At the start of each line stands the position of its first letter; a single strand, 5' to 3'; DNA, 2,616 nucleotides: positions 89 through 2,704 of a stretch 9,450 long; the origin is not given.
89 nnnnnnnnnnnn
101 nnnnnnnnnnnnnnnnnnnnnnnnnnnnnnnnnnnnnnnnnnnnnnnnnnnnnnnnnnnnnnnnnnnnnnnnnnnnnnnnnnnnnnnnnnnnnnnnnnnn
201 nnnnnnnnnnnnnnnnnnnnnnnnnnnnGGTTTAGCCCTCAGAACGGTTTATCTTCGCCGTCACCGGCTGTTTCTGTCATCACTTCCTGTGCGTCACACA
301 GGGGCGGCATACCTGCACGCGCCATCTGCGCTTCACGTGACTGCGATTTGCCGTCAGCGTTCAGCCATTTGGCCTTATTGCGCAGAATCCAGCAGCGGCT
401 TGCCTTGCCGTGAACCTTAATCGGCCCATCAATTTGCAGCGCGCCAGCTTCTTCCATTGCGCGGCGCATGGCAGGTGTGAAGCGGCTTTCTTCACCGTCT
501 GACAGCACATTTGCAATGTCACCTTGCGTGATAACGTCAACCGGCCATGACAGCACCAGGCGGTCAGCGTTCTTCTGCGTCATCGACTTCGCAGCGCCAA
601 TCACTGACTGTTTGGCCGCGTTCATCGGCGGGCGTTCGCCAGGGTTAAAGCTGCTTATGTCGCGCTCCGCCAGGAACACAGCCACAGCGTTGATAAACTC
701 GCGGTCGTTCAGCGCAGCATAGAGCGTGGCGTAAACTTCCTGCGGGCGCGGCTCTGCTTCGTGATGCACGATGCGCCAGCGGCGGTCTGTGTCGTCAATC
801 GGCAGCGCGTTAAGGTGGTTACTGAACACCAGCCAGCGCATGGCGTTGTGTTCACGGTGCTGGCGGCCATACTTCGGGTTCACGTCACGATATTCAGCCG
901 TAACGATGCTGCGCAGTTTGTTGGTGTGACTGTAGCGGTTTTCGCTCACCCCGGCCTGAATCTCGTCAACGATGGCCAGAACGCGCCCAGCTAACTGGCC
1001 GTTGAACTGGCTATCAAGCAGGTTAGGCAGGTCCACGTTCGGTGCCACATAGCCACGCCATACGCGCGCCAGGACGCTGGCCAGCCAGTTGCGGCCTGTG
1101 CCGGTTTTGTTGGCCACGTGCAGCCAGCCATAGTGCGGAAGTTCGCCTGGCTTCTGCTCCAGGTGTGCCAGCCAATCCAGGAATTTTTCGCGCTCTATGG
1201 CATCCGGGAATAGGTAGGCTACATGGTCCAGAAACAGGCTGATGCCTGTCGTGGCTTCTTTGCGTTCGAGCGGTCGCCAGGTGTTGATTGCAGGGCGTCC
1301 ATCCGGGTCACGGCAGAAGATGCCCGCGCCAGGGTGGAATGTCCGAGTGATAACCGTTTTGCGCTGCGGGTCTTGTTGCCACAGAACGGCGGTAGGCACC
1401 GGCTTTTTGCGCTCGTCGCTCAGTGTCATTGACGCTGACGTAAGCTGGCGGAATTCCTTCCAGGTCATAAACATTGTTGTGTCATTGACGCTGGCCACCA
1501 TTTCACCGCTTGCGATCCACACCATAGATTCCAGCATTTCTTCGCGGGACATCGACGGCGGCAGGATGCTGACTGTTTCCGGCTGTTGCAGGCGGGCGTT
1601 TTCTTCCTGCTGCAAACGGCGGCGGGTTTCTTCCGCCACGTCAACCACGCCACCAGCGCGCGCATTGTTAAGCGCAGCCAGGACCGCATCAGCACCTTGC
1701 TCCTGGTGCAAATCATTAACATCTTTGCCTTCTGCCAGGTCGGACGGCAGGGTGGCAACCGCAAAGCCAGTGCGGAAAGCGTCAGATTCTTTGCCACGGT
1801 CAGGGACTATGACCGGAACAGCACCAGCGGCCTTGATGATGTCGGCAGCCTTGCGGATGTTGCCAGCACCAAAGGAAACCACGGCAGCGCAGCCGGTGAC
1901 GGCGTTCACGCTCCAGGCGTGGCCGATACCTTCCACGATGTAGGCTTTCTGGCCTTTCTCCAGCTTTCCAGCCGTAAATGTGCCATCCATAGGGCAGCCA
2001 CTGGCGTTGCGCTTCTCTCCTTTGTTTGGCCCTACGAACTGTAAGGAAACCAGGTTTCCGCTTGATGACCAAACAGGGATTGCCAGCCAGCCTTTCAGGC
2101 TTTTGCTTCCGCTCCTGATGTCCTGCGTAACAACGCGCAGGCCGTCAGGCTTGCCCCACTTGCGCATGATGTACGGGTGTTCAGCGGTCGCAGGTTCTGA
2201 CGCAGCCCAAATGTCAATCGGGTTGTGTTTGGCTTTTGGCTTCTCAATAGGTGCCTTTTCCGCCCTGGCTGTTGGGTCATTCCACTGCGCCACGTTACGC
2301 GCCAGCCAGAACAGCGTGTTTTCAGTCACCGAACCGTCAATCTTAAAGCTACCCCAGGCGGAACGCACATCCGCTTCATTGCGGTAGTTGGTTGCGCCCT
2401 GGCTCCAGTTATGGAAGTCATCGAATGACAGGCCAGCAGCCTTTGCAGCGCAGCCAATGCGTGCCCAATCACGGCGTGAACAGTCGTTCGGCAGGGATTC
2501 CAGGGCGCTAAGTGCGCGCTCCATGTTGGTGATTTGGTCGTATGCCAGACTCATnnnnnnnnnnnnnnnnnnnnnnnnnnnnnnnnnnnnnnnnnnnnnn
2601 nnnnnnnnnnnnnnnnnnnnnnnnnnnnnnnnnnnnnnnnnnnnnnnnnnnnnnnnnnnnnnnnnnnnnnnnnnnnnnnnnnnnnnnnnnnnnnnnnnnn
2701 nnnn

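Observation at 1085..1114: Helicase domain has a non-canonical P-loop (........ in place of GxxGxGK[ST])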

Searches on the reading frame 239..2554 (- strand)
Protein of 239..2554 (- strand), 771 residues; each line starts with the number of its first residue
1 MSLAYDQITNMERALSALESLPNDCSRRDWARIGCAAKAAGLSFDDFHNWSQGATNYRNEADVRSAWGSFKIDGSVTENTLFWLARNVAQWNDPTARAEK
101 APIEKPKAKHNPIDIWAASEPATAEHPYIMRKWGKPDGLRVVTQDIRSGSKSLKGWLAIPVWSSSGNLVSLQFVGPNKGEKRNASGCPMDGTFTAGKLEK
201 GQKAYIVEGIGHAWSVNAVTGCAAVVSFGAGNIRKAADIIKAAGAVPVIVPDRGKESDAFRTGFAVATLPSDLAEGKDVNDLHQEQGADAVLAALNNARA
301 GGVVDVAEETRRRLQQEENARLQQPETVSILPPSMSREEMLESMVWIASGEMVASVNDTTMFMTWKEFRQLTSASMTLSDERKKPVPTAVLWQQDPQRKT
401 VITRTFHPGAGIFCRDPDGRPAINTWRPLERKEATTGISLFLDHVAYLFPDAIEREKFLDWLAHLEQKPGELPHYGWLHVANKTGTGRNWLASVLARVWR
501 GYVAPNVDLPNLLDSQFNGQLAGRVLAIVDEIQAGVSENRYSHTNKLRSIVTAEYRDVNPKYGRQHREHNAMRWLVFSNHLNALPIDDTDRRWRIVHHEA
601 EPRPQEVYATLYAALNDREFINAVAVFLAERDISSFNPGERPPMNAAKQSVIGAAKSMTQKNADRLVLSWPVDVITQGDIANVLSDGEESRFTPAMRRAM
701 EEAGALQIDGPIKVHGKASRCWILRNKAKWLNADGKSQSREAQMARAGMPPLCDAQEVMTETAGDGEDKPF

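Call 5: search_protein_families(library=pfam, proteins=[window:239-2554:-], max_evalue=0.1)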
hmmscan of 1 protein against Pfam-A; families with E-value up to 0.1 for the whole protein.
window:239-2554:- (771 aa): 3 families
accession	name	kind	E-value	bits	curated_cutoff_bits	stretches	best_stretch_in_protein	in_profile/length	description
PF19263.5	DUF5906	-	2.3e-16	60.9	27.6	1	483-592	5-114/114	Family of unknown function (DUF5906)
PF08707.16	PriCT_2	-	8.5e-15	55.3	22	1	15-85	2-77/77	Primase C terminal 2 (PriCT-2)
PF13362.12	Toprim_3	-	0.00013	22.8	27.2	1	204-289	2-95/95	Toprim domain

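Call 6: search_protein_families(library=ncbifam, proteins=[window:239-2554:-], max_evalue=0.1)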
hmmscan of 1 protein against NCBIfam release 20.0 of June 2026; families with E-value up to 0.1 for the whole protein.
window:239-2554:- (771 aa): 0 families

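Call 7: search_protein_families(library=phrogs, proteins=[window:239-2554:-], max_evalue=0.001)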
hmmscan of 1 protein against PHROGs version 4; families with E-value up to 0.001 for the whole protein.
window:239-2554:- (771 aa): 11 families
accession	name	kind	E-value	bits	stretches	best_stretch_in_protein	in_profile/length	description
phrog_1156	-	DNA, RNA and nucleotide metabolism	1.1e-23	84.8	1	375-661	449-753/855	DNA primase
phrog_2249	-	DNA, RNA and nucleotide metabolism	2.1e-19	70.7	1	23-498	33-551/802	DNA primase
phrog_510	-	DNA, RNA and nucleotide metabolism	2.1e-14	54.2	1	37-300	83-362/667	DNA primase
phrog_9765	-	DNA, RNA and nucleotide metabolism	6e-10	38.7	1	382-597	541-746/939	DNA primase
phrog_24712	-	unknown function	1.6e-09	37.3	1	435-661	436-653/801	-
phrog_4913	-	DNA, RNA and nucleotide metabolism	1.4e-08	34.1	1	83-301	124-381/1290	replication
phrog_2597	-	DNA, RNA and nucleotide metabolism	2.7e-08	33.8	1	22-95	16-90/747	DNA primase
phrog_1829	-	DNA, RNA and nucleotide metabolism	1.9e-07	30.6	1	439-599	469-627/772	DNA primase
phrog_4762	-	unknown function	8.3e-05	21.7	0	456-599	487-627/822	-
phrog_25777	-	DNA, RNA and nucleotide metabolism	0.00012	21.3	1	122-260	165-303/907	DNA primase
phrog_35358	-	DNA, RNA and nucleotide metabolism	0.00052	19.1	1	122-242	140-273/968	DNA primase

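Call 9: find_homologous_proteins(query=window:239-2554:-, max_evalue=0.00001)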
Query window:239-2554:- (771 aa): 338 proteins with E <= 0.00001 among 8000 candidates; the best 120 are listed.
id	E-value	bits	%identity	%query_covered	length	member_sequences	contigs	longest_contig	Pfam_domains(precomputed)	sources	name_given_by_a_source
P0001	0.0e+0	1776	100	100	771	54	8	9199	PF19263.6,PF08707.17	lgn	-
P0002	0.0e+0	1572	87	100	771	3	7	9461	PF19263.6,PF08707.17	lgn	-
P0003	0.0e+0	1272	80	89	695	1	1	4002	PF19263.6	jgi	jgi:hypothetical protein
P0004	1.7e-259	882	56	96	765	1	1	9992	PF19263.6,PF08707.17,PF13362.13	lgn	-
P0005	1.4e-257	875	53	100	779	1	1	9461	PF19263.6,PF08707.17,PF13362.13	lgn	-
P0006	1.4e-243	829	52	94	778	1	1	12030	PF19263.6,PF08707.17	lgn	-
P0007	1.1e-238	813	57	85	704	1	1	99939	PF19263.6,PF08707.17,PF13362.13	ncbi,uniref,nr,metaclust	ncbi:hypothetical protein OR16_15319 [Cupriavidus basilensis OR16]|uniref:Uncharacterized protein n=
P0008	4.0e-230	784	57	85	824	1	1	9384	PF19263.6,PF13362.13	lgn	-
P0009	6.3e-230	784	73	60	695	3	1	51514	PF19263.6,PF08273.18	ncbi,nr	ncbi:DUF5906 domain-containing protein [Azotobacter beijerinckii]|nr:DUF5906 domain-containing prote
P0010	1.5e-199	683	54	76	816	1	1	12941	PF19263.6,PF08273.18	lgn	-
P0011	5.4e-199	681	46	93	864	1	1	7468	PF19263.6,PF13362.13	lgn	-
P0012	1.8e-195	670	46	85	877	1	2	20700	PF13662.13,PF19263.6,PF13362.13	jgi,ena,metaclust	metaclust:\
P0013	4.9e-195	668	49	86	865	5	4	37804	PF19263.6,PF13362.13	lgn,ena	-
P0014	7.8e-190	651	45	89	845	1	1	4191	PF19263.6,PF13362.13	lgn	-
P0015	7.1e-186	638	62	58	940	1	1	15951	PF19263.6,PF08273.18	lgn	-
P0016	7.8e-186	638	46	85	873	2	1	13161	PF19263.6,PF13362.13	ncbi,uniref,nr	ncbi:DUF5906 domain-containing protein [Pseudomonas umsongensis]|uniref:DUF5906 domain-containing pr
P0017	1.3e-184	634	46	86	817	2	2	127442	PF13662.13,PF19263.6,PF13362.13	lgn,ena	-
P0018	9.1e-184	631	60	59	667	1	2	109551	PF19263.6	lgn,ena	-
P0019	1.7e-182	627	60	60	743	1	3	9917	PF19263.6,PF09250.17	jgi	-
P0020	9.5e-182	624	47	87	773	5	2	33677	PF19263.6,PF13362.13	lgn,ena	-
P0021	2.0e-181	623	57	59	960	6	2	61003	PF19263.6,PF08707.17,PF13362.13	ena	-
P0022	3.4e-181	623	59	60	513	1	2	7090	PF19263.6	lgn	-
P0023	5.1e-179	615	60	58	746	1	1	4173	PF19263.6,PF09250.17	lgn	-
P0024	1.3e-178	614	42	98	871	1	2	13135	PF19263.6,PF08707.17,PF13362.13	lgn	-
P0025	3.0e-178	613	43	96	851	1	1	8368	PF19263.6,PF08707.17,PF13362.13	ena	-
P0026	6.1e-177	608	58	58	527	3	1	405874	PF19263.6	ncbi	ncbi:primase-helicase family protein [Ralstonia nicotianae]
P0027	2.5e-176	606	58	59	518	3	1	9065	PF19263.6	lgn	-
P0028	2.9e-176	606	60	59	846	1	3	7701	PF01807.26,PF19263.6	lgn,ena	-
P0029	7.8e-176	605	61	55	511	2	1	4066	PF19263.6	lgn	-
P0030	1.7e-175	604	57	61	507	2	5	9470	PF19263.6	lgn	-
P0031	1.8e-175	604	42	99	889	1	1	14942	PF19263.6,PF08707.17,PF13362.13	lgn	-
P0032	1.2e-174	601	61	55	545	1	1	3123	PF19263.6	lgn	-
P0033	1.4e-174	601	42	98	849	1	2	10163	PF19263.6,PF08707.17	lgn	-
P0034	2.6e-174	600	57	60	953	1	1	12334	PF13662.13,PF19263.6,PF13362.13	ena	-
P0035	4.4e-174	599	58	60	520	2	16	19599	PF19263.6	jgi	jgi:hypothetical protein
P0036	6.7e-174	598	56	60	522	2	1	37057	PF19263.6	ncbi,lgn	ncbi:MAG TPA: DUF5906 domain-containing protein [Burkholderiales bacterium]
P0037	1.4e-173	597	60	57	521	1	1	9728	PF19263.6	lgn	-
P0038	3.5e-173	596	58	58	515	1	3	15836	PF19263.6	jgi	jgi:hypothetical protein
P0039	6.4e-173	595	59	56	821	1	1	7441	PF19263.6,PF08707.17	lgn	-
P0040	1.7e-172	594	57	58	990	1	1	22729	PF19263.6,PF08707.17,PF13362.13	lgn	-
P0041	9.3e-172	591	51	72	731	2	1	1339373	PF19263.6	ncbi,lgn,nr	ncbi:hypothetical protein FHW64_000636 [Variovorax sp. Sphag1AA]|nr:hypothetical protein [Variovorax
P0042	3.8e-170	586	55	60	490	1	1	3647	PF19263.6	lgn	-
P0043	6.9e-170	585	55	63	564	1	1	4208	PF19263.6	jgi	jgi:hypothetical protein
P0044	2.8e-169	583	57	57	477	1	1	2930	PF19263.6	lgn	-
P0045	5.7e-169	582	57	59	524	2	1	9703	PF19263.6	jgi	jgi:hypothetical protein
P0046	7.9e-168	578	57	59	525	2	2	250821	PF19263.6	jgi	-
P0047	7.9e-168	578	59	57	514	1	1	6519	PF19263.6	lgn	-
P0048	1.1e-167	578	57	60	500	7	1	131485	PF19263.6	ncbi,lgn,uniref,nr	ncbi:hypothetical protein WL57_05330 [Burkholderia cepacia]|uniref:primase-helicase family protein n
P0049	1.1e-167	578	56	59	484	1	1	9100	PF19263.6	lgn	-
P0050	1.1e-167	578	57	61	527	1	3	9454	PF19263.6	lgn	-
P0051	1.1e-167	578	56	58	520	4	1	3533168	PF19263.6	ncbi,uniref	ncbi:DUF5906 domain-containing protein [Burkholderia semiarida]|uniref:primase-helicase family prote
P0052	1.5e-166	574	56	60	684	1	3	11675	PF19263.6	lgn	-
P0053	1.9e-166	574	55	60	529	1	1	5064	PF19263.6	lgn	-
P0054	6.7e-166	572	56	60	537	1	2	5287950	PF19263.6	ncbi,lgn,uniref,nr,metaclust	ncbi:primase-helicase family protein [Bordetella petrii]|uniref:NrS-1 polymerase-like helicase domai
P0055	1.8e-165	571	59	57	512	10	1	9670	PF19263.6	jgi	-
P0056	2.1e-165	570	55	61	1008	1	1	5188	PF13662.13,PF19263.6,PF13362.13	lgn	-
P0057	8.2e-164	565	53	64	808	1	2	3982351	PF19263.6,PF19898.5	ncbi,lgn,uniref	ncbi:DUF5906 domain-containing protein [Cupriavidus necator]|uniref:primase-helicase family protein 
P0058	9.7e-164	565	56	58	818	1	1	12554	PF19263.6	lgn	-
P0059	1.0e-163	565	42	95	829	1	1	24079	PF19263.6,PF08707.17,PF13362.13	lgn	-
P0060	7.7e-163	562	55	58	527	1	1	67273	PF19263.6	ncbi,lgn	-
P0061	1.3e-162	561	54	63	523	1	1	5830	PF19263.6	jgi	jgi:hypothetical protein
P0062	1.3e-160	555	55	59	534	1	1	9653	PF19263.6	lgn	-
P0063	8.2e-160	552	52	60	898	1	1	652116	PF19263.6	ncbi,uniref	ncbi:DUF5906 domain-containing protein [Variovorax humicola]|uniref:DUF5906 domain-containing protei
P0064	1.5e-159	551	45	81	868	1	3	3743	PF19263.6,PF13362.13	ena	-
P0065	2.0e-157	544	56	56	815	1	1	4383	PF19263.6,PF08707.17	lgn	-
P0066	6.0e-157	542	52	57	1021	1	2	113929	PF19263.6,PF08707.17,PF13362.13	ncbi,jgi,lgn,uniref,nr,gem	ncbi:DUF5906 domain-containing protein [Comamonas sp.]|uniref:DUF5906 domain-containing protein n=1 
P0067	1.6e-156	541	52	60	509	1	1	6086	PF19263.6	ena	-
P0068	2.0e-156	541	55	56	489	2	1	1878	PF19263.6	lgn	-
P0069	3.1e-155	537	54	58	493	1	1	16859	PF19263.6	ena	-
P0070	4.7e-155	536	54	58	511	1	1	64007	PF19263.6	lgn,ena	-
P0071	1.5e-153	531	55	60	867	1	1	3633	PF01807.26,PF19263.6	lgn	-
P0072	2.1e-153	531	42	84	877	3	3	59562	PF19263.6,PF13362.13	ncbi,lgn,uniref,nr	ncbi:DUF5906 domain-containing protein [Halomonas sp. A11-A]|uniref:DUF5906 domain-containing protei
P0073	2.4e-153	530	40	96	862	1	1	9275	PF19263.6,PF08707.17,PF13362.13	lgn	-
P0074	2.8e-153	530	39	96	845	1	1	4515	PF19263.6,PF08707.17,PF13362.13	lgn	-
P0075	4.0e-153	530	39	95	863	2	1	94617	PF19263.6,PF08707.17,PF13362.13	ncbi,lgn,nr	ncbi:MAG: PriCT-2 domain-containing protein [Burkholderiales bacterium]|nr:PriCT-2 domain-containing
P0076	3.8e-152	526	40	97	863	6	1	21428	PF19263.6,PF08707.17,PF13362.13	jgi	jgi:phage/plasmid primase-like uncharacterized protein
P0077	5.3e-152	526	55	56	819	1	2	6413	PF19263.6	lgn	-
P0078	2.5e-151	524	51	59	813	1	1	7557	PF19263.6,PF22548.3,PF08707.17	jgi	jgi:hypothetical protein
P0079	1.0e-150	522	55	57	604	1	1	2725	PF19263.6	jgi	jgi:hypothetical protein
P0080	7.0e-150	519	39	99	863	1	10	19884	PF19263.6,PF08707.17,PF13362.13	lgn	-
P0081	8.7e-150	519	54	56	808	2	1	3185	PF19263.6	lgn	-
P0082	2.0e-149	517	54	55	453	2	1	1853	PF19263.6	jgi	jgi:hypothetical protein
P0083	2.5e-148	514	38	97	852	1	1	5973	PF19263.6,PF08707.17,PF13362.13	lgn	-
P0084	1.7e-147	511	53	56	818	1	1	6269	PF19263.6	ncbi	-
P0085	3.7e-146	507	53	55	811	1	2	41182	PF19263.6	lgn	-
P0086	6.1e-144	499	52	58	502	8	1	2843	PF19263.6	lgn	-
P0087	1.1e-139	485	43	72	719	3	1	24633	PF19263.6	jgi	jgi:phage/plasmid primase-like uncharacterized protein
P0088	6.2e-139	483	52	55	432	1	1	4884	PF19263.6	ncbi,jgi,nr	ncbi:MAG: DUF5906 domain-containing protein [Pseudomonadales bacterium]|jgi:hypothetical protein|nr:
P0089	7.2e-135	469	52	56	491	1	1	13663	PF19263.6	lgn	-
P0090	5.5e-132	460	49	59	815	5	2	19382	PF19263.6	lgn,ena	-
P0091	1.1e-131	459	50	57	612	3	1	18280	PF19263.6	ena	-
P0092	2.3e-129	451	48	60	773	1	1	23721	PF19263.6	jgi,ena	jgi:hypothetical protein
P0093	2.3e-128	448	49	56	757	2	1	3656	PF19263.6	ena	-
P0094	8.4e-127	443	49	54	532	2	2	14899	PF19263.6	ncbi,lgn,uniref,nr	ncbi:primase-helicase family protein [Burkholderia gladioli]|uniref:primase-helicase family protein 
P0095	1.8e-125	438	50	56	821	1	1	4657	PF19263.6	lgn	-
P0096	2.3e-121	425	47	57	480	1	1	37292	PF19263.6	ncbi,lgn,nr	ncbi:hypothetical protein IIK97_004090 [Salmonella enterica subsp. enterica serovar Nigeria]|nr:hypo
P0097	2.2e-120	422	47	56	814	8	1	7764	PF19263.6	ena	-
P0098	4.3e-106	374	43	55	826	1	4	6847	PF19263.6,PF22548.3,PF08707.17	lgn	-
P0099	3.2e-104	368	41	61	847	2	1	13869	PF19263.6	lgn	-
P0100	5.9e-103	364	43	55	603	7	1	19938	PF19263.6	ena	-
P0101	1.9e-102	362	42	55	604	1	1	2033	PF19263.6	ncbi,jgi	jgi:hypothetical protein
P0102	5.1e-102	361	50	50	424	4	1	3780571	PF08707.17,PF13362.13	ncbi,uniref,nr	ncbi:PriCT-2 domain-containing protein [Cupriavidus campinensis]|uniref:PriCT-2 domain-containing pr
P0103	3.2e-101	358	42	57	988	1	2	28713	PF19263.6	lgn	-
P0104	2.9e-100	355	42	55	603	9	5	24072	PF19263.6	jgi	-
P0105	6.7e-100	354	41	57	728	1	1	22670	PF19263.6,PF09250.17,PF08708.17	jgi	-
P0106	2.0e-99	352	41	56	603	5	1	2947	PF19263.6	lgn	-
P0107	3.1e-99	352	42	56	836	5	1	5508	PF19263.6,PF16793.11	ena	-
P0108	3.5e-99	351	42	55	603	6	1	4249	PF19263.6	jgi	jgi:hypothetical protein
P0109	3.2e-98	348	38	68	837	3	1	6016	PF19263.6,PF16793.11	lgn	-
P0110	7.5e-94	334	40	62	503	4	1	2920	PF19263.6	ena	-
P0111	4.0e-93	331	39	57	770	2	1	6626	PF22763.2,PF19263.6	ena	-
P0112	1.8e-92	329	57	37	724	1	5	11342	PF05272.18,PF08707.17,PF13362.13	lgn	-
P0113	3.6e-91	325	59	37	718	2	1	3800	PF05272.18,PF08707.17,PF13362.13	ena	-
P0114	5.5e-91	324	55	37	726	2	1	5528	PF05272.18,PF08707.17,PF13362.13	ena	-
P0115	4.6e-89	318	56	37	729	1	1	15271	PF05272.18,PF08707.17,PF13362.13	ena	-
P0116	1.5e-88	316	40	54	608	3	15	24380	PF19263.6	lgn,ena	-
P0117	2.6e-88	315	41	53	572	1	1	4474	PF19263.6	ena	-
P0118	8.2e-88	314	55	37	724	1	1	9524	PF05272.18,PF08707.17,PF13362.13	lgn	-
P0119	1.3e-87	313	57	38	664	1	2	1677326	PF08707.17,PF13362.13,PF13481.13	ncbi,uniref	ncbi:AAA family ATPase [Pseudomonas aeruginosa]|uniref:AAA family ATPase n=1 Tax=Pseudomonas aerugin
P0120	1.4e-86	310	56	37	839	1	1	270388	PF08707.17,PF13362.13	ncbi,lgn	-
